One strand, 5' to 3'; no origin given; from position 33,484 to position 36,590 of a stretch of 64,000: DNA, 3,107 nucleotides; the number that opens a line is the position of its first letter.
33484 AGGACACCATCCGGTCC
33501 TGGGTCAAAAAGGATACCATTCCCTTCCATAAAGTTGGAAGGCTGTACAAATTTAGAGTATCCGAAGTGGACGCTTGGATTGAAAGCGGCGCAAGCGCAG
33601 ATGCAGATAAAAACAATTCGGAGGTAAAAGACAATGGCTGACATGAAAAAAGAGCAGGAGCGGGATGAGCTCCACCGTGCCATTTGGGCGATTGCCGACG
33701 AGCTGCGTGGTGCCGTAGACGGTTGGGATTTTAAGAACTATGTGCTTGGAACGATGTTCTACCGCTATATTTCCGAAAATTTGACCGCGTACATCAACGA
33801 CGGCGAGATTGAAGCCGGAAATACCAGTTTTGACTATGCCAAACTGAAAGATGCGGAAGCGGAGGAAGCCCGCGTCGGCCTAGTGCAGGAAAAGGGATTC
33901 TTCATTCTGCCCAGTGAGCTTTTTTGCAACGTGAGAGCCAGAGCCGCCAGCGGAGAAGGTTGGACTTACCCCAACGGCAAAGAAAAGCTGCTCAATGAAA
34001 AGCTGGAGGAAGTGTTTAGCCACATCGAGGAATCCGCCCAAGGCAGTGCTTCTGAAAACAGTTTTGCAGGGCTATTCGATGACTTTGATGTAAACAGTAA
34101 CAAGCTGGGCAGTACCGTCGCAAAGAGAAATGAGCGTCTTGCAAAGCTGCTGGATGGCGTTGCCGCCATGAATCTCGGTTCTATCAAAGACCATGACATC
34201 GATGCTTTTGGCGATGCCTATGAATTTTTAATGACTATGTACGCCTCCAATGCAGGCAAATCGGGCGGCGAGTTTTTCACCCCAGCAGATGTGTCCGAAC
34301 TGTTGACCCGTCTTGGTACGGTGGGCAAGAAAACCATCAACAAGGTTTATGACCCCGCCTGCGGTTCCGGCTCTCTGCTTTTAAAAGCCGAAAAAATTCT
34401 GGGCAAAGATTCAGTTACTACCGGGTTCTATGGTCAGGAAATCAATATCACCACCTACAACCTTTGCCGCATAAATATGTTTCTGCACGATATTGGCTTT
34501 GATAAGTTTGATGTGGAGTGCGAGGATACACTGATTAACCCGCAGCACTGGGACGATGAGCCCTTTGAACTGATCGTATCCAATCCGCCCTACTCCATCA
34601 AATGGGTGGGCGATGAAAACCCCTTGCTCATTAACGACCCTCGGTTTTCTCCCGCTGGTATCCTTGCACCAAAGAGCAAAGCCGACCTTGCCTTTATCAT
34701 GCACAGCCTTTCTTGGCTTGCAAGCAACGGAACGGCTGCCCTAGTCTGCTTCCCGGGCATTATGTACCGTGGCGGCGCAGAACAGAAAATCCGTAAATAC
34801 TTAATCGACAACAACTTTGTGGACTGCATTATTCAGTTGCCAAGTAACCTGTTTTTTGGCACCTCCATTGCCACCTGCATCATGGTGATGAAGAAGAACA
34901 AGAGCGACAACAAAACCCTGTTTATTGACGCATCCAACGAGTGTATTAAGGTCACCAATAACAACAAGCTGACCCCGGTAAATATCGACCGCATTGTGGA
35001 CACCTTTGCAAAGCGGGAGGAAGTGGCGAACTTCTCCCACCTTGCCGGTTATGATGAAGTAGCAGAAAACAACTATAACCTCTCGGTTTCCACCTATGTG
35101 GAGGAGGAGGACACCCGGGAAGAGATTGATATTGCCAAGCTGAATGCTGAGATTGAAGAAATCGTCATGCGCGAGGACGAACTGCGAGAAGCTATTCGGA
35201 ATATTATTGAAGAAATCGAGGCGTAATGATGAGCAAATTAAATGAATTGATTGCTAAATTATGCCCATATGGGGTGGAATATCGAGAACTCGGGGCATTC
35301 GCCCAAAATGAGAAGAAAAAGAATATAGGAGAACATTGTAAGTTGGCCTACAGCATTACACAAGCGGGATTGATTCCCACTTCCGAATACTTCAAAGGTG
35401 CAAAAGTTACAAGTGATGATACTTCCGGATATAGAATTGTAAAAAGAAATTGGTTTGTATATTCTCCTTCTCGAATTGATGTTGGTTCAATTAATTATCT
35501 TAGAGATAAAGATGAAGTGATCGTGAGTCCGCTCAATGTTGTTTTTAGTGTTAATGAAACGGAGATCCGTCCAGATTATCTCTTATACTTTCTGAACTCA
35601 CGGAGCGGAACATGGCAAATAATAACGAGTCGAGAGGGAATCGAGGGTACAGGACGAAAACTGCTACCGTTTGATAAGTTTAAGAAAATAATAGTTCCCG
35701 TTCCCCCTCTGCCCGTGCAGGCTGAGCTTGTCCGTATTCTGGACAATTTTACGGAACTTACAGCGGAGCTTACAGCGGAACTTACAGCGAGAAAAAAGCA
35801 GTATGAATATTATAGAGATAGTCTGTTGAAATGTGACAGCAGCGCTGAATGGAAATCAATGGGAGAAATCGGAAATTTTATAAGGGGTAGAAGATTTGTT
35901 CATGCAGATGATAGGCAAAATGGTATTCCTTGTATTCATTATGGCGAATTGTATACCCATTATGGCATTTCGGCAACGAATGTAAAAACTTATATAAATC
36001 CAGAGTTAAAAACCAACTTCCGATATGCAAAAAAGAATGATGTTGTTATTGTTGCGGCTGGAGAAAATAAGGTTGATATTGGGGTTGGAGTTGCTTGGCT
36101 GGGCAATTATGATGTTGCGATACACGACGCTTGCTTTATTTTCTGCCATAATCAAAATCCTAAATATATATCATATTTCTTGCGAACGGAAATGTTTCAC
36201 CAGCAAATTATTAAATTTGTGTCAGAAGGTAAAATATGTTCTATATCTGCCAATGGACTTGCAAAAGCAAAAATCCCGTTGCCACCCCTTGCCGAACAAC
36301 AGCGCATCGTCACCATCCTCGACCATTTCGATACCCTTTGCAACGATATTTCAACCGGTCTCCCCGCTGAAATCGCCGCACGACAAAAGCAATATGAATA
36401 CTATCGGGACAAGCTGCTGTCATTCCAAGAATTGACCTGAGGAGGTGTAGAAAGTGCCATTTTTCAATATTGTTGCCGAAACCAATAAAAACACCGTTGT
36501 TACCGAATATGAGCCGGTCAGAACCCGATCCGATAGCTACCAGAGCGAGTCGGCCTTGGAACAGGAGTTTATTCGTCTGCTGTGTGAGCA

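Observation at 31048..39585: NACHT gene is co-directional with, and 20 bp upstream of, a translationally coupled HTH-hsdM-hsdS-hsdR operon: possible guard/back-up layer for Type I R-M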

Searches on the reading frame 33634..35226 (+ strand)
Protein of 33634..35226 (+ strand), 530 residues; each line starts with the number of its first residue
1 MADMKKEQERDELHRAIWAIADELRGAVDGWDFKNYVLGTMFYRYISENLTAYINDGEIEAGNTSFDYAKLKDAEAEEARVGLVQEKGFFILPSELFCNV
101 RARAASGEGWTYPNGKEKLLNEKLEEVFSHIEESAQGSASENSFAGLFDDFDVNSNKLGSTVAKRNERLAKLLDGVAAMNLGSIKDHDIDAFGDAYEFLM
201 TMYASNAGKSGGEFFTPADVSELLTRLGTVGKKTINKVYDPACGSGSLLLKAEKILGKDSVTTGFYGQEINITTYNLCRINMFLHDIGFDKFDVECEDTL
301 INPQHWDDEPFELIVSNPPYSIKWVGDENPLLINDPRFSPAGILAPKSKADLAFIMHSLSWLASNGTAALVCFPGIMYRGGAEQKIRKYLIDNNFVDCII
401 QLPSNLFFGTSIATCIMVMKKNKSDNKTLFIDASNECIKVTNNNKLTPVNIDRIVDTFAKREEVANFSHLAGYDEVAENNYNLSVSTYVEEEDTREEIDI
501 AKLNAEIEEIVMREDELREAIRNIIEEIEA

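Call 3: search_protein_families(library=pfam, proteins=[window:33634-35226:+], max_evalue=0.01)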
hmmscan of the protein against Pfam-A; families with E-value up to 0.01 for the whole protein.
window:33634-35226:+ (530 aa): 3 families
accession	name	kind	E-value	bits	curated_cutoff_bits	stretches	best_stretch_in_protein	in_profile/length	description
PF02384.22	N6_Mtase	-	9.3e-113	377.1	20.4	1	188-496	2-310/311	N-6 DNA Methylase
PF12161.14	HsdM_N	-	1.1e-17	65.4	24.5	1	13-174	1-133/135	HsdM N-terminal domain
PF07669.17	Eco57I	-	0.00011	22.8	25.3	1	293-405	69-169/171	Eco57I restriction-modification methylase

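Call 4: search_protein_families(library=padloc, proteins=[window:33634-35226:+], max_evalue=0.01)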
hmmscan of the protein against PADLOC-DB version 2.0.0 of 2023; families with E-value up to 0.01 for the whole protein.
window:33634-35226:+ (530 aa): 46 families (the best 25 are shown)
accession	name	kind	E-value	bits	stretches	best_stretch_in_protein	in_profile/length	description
PDLC03022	MTase_I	-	3e-127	424.2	1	10-501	3-486/857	Type I methyltransferase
PDLC03027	MTase_I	-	4.2e-96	321.2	2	126-507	72-456/810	Type I methyltransferase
PDLC03031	MTase_I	-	5.4e-75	251.1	1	12-500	7-495/834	Type I methyltransferase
PDLC03032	MTase_I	-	5.5e-69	231.2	2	131-500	77-450/1001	Type I methyltransferase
PDLC03033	MTase_I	-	4.2e-55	185.7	1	119-528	113-531/541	Type I methyltransferase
PDLC03020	MTase_I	-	1.8e-53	180.1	1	11-409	4-393/410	Type I methyltransferase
PDLC03019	MTase_I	-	1.9e-52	176.7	2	169-524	128-498/932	Type I methyltransferase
PDLC04134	mad2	-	8.6e-50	168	1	7-459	135-485/492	mads_2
PDLC03021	MTase_I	-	5.4e-49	165.3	1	114-526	77-490/491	Type I methyltransferase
PDLC03240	MTase_II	-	3.3e-47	159.5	1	12-505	7-483/511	Type II methyltransferase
PDLC03029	MTase_I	-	2.2e-46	156.6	1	164-483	130-472/661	Type I methyltransferase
PDLC03038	MTase_I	-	7.9e-46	154.3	1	12-505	8-467/896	Type I methyltransferase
PDLC03039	MTase_I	-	1.2e-45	153.9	1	169-494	127-454/708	Type I methyltransferase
PDLC03028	MTase_I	-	4.7e-44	148.8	1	13-502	729-1203/1236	Type I methyltransferase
PDLC03035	MTase_I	-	2.1e-38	130.3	1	165-442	131-411/653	Type I methyltransferase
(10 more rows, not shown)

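Call 26: find_related_loci(query=window:33634-35223:+, collection=metagenome_contigs, flank=10000)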
Query window:33634-35223:+ (530 aa) in metagenome_contigs; peptide patterns used: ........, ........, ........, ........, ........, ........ (x = any residue, [..] = any of these).
600 stretches matched a pattern (row limit reached: there are more); 585 encode a relative of the query (tblastn E <= 1e-3); the best 80 are kept; 80 distinct loci.
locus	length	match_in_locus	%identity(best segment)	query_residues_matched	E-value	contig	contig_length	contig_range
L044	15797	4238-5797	87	1-530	0e+0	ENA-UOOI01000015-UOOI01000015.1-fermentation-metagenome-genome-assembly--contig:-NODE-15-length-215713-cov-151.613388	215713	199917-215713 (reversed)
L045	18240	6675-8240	85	3-519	0e+0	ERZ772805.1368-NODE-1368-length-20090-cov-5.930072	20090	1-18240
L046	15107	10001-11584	83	3-530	0e+0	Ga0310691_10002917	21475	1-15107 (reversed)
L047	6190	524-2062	85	1-523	0e+0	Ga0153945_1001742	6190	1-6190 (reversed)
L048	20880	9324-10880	83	1-529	0e+0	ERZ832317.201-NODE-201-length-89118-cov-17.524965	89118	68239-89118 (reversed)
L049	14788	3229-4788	83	1-530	0e+0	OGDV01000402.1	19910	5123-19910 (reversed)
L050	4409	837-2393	83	1-529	0e+0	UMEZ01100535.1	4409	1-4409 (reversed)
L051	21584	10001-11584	83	3-530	0e+0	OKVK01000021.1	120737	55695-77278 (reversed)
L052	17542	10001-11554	84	3-530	0e+0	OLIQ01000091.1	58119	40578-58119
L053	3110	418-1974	83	1-529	0e+0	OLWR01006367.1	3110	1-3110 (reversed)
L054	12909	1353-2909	83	1-529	0e+0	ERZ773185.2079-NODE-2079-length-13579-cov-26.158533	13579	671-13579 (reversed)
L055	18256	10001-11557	83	1-529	0e+0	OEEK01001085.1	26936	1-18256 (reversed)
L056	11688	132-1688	83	1-529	0e+0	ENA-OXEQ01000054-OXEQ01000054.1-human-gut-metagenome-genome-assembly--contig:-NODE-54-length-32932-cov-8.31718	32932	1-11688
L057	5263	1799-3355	83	1-529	0e+0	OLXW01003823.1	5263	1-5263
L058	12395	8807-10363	83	1-529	0e+0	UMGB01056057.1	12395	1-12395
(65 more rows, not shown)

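Call 84: search_protein_families(library=phrogs, proteins=[window:33634-35223:+], max_evalue=0.00001)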
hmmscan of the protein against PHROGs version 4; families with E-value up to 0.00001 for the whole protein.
window:33634-35223:+ (530 aa): 8 families
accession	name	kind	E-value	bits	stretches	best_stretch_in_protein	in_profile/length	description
phrog_2713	-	unknown function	2.3e-154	516.3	1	4-529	1-515/520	-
phrog_19264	-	unknown function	2.1e-125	419.8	1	4-360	3-345/349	-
phrog_28477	-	unknown function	3.7e-79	266.9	1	3-254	4-244/248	-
phrog_6380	-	other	2.4e-58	198.9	1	209-525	17-333/382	DNA methyltransferase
phrog_34860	-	unknown function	1.1e-28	100.6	2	191-328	193-338/830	-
phrog_9133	-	unknown function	9.3e-17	61.1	1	209-442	732-925/1259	-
phrog_5696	-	unknown function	1.3e-09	38.9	1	184-303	93-215/250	-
phrog_16674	-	other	3.6e-06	25.9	0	189-252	385-446/1364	DNA methyltransferase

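Call 87: search_protein_families(library=pfam, proteins=[L045:3775-6447:+], max_evalue=0.01)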
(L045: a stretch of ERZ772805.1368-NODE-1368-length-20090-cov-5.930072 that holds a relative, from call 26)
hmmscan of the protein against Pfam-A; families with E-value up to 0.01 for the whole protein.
L045:3775-6447:+ (890 aa): 5 families
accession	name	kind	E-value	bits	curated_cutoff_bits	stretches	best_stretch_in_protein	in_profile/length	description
PF05729.18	NACHT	-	2e-10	41.2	26.7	1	329-474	3-163/167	NACHT domain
PF24883.2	NPHP3_N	-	0.0004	21.1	24.8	0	399-443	121-164/164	Nephrocystin 3, N-terminal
PF12775.13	AAA_7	-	0.00097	19.2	25.8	1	309-387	15-90/181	P-loop containing dynein motor region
PF13173.12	AAA_14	-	0.009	16.5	27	0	326-442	2-97/129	AAA domain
PF13401.12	AAA_22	-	0.0096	16.7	27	0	329-440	8-120/130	AAA domain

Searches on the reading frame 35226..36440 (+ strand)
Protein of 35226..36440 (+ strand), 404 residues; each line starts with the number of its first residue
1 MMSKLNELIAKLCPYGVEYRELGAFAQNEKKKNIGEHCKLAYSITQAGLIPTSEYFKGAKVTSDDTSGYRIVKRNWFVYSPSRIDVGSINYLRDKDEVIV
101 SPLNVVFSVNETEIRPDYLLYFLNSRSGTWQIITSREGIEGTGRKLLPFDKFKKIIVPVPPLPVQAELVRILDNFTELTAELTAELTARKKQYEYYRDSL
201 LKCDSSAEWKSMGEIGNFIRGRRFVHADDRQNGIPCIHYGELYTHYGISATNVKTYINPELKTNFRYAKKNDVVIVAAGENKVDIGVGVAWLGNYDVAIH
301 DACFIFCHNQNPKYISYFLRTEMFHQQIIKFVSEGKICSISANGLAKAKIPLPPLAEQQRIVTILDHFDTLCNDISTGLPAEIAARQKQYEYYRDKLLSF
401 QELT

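Call 3: search_protein_families(library=pfam, proteins=[window:35226-36440:+], max_evalue=0.01)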
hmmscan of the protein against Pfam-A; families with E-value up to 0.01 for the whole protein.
window:35226-36440:+ (404 aa): 1 family
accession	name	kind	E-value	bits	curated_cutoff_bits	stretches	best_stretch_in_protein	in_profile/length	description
PF01420.25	Methylase_S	-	5.1e-29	102.1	22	2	210-383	7-166/168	Type I restriction modification DNA specificity domain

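Call 4: search_protein_families(library=padloc, proteins=[window:35226-36440:+], max_evalue=0.01)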
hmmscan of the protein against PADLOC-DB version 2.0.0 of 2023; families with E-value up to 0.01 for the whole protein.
window:35226-36440:+ (404 aa): 119 families (the best 25 are shown)
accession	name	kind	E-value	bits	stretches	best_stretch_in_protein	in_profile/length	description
PDLC03077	Specificity_I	-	1.5e-100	335.7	1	2-400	1-409/417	Type I specificity subunit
PDLC03057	Specificity_I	-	4.3e-90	300.4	3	204-357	13-168/407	Type I specificity subunit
PDLC03144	Specificity_I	-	8.9e-89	296.7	1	2-403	1-386/388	Type I specificity subunit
PDLC03126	Specificity_I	-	7.8e-47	158.4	2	308-401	591-687/690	Type I specificity subunit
PDLC03129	Specificity_I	-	1.9e-40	136.9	2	22-330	10-326/431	Type I specificity subunit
PDLC03111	Specificity_I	-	2.8e-39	133.1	2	313-404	109-199/207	Type I specificity subunit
PDLC04137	mad5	-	1.3e-36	124.6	1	69-393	61-389/392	mads_5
PDLC03101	Specificity_I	-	1.2e-34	118.6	2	50-367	48-373/411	Type I specificity subunit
PDLC03087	Specificity_I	-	2.8e-31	106.9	2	19-191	226-400/418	Type I specificity subunit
PDLC03073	Specificity_I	-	2.1e-29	101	2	227-398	39-213/437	Type I specificity subunit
PDLC03179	Specificity_I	-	2.4e-29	100.7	2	207-379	394-569/589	Type I specificity subunit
PDLC03198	Specificity_I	-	7.6e-29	99.2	2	313-401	115-201/208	Type I specificity subunit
PDLC03148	Specificity_I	-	1.8e-28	97.5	2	27-191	47-207/453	Type I specificity subunit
PDLC03107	Specificity_I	-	3e-28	97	2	208-398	4-177/392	Type I specificity subunit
PDLC03090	Specificity_I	-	6.9e-28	96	2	192-367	3-181/434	Type I specificity subunit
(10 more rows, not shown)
